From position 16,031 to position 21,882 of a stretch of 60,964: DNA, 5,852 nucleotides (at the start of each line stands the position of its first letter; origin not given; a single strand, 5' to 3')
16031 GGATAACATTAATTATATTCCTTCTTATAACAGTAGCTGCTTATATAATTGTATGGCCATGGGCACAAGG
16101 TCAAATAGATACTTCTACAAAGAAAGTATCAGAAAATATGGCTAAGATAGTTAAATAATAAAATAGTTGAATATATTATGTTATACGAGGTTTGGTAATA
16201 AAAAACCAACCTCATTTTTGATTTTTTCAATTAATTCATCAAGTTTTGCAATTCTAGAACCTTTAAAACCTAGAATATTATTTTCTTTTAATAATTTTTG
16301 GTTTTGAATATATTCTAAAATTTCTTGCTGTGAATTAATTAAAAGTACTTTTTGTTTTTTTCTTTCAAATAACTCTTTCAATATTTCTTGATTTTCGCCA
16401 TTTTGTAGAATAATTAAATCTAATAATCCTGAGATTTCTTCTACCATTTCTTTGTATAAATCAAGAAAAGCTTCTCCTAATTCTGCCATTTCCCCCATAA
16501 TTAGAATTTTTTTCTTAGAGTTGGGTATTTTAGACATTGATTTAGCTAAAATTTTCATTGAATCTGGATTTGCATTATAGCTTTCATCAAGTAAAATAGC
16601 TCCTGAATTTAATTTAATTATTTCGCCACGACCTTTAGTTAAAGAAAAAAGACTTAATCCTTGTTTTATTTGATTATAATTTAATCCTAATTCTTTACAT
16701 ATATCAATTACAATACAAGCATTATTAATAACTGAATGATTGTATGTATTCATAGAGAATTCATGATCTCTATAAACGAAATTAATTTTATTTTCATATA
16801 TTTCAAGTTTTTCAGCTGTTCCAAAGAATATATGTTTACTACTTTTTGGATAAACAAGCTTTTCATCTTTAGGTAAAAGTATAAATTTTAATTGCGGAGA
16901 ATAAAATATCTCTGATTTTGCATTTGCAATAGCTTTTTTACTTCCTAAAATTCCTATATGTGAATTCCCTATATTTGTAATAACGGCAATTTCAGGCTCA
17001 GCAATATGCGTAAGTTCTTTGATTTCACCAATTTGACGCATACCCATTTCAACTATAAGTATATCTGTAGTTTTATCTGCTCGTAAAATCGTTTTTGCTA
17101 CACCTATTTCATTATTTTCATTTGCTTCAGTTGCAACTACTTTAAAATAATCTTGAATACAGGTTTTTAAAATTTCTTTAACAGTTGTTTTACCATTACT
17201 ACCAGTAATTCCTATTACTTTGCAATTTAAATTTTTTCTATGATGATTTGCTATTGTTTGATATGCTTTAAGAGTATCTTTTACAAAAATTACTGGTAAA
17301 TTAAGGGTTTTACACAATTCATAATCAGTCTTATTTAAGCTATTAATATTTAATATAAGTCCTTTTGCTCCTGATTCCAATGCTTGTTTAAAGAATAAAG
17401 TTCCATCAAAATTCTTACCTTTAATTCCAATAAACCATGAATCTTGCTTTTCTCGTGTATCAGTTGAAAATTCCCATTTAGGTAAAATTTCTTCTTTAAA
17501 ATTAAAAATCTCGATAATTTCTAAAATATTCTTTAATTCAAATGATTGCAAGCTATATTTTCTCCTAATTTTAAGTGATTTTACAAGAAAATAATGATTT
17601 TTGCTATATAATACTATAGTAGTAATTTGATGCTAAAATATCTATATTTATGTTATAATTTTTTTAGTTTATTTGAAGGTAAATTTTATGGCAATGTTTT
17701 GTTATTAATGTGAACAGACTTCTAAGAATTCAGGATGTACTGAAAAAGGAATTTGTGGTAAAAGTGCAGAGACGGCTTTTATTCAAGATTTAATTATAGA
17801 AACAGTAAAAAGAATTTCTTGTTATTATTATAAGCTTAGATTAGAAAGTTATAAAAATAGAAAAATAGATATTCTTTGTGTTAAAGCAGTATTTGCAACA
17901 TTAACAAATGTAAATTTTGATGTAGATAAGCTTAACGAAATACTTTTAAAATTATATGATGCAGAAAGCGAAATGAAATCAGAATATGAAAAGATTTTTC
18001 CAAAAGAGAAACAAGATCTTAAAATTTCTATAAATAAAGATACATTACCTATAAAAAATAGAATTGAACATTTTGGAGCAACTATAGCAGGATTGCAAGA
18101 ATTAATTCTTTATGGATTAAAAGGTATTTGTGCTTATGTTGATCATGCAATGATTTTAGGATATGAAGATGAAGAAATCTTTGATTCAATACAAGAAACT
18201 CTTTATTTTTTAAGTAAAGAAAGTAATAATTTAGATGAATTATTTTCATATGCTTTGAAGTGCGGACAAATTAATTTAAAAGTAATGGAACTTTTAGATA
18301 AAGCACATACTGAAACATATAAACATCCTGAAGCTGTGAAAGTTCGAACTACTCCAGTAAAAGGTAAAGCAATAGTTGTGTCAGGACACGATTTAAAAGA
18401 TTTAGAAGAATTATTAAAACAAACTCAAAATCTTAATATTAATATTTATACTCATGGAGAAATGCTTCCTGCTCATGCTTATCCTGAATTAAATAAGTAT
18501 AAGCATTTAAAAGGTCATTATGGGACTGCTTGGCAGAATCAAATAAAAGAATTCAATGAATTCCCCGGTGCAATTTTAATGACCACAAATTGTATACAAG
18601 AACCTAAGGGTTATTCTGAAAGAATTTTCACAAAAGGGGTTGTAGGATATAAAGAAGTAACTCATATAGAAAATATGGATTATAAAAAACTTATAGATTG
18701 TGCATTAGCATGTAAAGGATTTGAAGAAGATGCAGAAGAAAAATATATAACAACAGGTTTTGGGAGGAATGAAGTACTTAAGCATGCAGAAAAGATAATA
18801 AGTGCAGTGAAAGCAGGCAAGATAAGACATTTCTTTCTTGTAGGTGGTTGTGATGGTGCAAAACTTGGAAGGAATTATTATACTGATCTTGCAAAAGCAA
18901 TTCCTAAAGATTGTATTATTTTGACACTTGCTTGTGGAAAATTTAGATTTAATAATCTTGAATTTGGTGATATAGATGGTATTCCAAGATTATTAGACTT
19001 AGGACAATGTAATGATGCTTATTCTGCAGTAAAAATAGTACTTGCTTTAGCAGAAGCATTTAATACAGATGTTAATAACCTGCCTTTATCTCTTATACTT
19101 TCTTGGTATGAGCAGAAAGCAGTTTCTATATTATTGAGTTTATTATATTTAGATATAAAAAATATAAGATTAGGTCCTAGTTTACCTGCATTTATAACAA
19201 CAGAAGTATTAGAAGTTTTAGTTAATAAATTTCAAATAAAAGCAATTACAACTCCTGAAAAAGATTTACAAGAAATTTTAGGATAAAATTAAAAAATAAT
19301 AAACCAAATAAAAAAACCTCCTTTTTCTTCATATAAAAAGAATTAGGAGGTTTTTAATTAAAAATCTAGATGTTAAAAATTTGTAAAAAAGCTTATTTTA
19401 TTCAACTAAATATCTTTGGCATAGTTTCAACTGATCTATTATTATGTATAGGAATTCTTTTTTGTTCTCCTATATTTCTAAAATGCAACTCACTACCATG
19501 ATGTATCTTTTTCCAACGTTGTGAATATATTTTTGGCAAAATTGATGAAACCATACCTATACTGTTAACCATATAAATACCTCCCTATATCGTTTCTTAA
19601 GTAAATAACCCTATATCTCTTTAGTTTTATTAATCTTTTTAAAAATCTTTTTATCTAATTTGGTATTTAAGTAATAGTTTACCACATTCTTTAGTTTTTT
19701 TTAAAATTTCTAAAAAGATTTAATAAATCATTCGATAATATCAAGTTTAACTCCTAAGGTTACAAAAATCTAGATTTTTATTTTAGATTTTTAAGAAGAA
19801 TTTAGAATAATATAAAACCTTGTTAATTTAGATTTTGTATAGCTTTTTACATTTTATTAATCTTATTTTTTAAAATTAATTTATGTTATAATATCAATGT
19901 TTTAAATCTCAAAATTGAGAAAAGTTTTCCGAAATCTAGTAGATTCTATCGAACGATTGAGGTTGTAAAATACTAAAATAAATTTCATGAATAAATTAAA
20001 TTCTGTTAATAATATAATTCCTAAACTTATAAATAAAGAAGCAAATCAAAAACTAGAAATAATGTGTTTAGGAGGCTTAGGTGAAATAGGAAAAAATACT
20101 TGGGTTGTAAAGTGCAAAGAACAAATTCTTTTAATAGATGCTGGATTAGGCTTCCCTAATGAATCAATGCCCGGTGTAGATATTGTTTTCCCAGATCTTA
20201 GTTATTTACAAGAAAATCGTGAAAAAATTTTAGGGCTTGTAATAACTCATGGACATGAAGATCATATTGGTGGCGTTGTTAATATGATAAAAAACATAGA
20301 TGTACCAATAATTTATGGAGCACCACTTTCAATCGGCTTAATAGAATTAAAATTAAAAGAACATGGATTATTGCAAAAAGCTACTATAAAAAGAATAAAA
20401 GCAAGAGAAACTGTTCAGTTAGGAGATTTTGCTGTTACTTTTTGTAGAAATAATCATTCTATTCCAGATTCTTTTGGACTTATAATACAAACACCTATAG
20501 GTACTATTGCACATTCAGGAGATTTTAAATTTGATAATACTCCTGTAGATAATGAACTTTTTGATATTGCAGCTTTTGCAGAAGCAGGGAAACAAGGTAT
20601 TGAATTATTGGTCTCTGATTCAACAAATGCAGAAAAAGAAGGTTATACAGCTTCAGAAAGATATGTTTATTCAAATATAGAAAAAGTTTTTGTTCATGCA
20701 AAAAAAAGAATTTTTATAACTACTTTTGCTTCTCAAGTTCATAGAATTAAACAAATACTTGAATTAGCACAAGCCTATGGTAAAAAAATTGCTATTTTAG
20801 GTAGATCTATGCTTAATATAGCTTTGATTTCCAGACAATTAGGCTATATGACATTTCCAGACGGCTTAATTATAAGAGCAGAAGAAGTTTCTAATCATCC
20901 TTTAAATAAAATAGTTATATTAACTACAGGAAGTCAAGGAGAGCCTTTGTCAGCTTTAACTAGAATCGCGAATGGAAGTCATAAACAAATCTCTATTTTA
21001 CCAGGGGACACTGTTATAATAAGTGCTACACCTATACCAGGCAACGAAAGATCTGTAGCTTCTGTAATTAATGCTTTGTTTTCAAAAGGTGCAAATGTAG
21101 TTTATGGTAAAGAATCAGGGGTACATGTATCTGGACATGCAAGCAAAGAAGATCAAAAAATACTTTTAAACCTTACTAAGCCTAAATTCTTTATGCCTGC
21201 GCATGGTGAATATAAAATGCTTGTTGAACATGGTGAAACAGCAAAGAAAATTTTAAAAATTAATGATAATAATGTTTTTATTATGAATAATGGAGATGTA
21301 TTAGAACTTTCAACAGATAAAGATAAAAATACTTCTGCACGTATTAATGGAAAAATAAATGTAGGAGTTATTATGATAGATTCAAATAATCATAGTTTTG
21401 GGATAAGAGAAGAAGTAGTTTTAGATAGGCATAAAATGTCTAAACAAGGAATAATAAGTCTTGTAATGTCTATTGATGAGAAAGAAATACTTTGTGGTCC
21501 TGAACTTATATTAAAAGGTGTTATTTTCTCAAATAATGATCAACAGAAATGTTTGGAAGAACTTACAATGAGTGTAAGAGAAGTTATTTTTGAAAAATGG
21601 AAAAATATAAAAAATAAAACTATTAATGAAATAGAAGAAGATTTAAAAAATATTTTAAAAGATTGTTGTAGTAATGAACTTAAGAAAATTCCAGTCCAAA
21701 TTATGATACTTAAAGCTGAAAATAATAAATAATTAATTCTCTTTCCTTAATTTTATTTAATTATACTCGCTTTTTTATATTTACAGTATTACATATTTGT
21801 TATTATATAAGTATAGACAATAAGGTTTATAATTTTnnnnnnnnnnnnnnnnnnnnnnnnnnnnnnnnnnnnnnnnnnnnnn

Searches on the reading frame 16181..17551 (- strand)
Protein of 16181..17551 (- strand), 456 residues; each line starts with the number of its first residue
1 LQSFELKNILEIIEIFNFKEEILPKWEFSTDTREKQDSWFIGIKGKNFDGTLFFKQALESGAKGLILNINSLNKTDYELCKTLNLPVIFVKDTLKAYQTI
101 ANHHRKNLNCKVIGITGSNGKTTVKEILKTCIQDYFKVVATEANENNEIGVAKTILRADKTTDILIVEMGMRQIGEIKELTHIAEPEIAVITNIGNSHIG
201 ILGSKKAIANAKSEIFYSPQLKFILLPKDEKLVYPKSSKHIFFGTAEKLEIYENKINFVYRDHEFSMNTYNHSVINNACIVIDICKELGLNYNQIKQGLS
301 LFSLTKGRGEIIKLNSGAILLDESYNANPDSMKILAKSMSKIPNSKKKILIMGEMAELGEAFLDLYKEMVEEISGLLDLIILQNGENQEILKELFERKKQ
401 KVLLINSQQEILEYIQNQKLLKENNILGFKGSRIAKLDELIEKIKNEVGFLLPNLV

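Call 42: search_protein_families(library=pfam, proteins=[window:16181-17551:-], max_evalue=0.0001)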
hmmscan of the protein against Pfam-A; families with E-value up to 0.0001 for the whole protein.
window:16181-17551:- (456 aa): 2 families
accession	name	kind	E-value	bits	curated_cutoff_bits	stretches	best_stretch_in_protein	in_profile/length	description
PF08245.18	Mur_ligase_M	-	2e-31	110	24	1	115-271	1-174/200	Mur ligase middle domain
PF02875.26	Mur_ligase_C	-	3.5e-11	44.5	28.4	1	307-432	1-126/127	Mur ligase, glutamate ligase domain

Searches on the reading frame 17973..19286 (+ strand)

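Call 42: search_protein_families(library=pfam, proteins=[window:17973-19286:+], max_evalue=0.0001)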
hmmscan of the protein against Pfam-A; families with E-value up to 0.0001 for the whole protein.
window:17973-19286:+ (437 aa): 1 family
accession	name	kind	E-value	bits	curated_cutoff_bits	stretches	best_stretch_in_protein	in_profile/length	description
PF03063.25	Prismane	-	6.7e-136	454.4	27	1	26-433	102-513/513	Prismane/CO dehydrogenase family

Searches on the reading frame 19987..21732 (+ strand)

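Call 42: search_protein_families(library=pfam, proteins=[window:19987-21732:+], max_evalue=0.0001)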
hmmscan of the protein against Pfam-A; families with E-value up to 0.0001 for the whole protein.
window:19987-21732:+ (581 aa): 5 families
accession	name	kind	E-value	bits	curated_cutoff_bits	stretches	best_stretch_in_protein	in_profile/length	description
PF22505.1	RNase_J_b_CASP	-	2e-48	163.8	27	1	239-364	1-126/126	Ribonuclease J, beta-CASP domain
PF17770.6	RNase_J_C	-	4.6e-13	50.5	23.8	1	477-574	1-98/102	Ribonuclease J C-terminal domain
PF00753.33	Lactamase_B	-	1.5e-11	45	22.7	1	35-182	5-152/196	Metallo-beta-lactamase superfamily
PF12706.13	Lactamase_B_2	-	8.5e-09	35.7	27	1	49-182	4-146/200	Beta-lactamase superfamily domain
PF07521.17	RMMBL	-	1.4e-07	31.8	21.6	1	376-424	9-57/63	Zn-dependent metallo-hydrolase RNA specificity domain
